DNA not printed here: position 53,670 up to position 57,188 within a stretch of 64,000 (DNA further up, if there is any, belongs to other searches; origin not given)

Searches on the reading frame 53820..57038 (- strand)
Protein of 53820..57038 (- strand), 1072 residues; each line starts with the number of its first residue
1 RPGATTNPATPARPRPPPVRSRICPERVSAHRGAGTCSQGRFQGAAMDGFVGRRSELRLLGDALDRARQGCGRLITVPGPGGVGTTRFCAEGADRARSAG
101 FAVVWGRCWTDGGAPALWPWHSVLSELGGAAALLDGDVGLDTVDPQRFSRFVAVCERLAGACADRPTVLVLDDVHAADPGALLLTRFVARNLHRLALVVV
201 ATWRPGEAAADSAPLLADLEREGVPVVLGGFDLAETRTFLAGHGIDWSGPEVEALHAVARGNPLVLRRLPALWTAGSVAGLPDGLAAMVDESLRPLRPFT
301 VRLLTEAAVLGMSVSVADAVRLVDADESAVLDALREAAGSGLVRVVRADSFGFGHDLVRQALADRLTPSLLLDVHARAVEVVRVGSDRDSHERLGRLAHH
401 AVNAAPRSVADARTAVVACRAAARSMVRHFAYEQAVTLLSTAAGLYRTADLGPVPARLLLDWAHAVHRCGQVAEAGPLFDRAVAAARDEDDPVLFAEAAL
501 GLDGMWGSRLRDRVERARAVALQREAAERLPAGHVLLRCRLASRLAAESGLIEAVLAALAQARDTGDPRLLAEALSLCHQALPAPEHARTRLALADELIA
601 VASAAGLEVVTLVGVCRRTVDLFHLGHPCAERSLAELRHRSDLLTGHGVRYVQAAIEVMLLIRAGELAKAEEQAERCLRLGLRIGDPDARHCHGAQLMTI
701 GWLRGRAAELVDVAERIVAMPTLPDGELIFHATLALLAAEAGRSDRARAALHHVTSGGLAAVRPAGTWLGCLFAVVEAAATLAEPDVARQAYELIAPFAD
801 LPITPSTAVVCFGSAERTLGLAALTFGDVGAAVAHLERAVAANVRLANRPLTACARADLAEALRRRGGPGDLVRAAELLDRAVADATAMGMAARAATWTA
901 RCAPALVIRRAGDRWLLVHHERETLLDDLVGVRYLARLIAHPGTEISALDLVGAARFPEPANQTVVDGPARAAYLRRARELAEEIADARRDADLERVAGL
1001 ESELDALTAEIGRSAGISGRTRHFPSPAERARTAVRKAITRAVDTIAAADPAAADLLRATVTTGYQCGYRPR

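Call 65: search_protein_families(library=pfam, proteins=[window:53820-57038:-], max_evalue=0.001)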
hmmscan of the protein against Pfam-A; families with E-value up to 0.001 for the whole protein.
window:53820-57038:- (1072 aa): 1 family
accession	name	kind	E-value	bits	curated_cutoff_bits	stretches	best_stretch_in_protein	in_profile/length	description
PF13191.12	AAA_16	-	2e-15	58.1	32.6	1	50-199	2-166/167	AAA ATPase domain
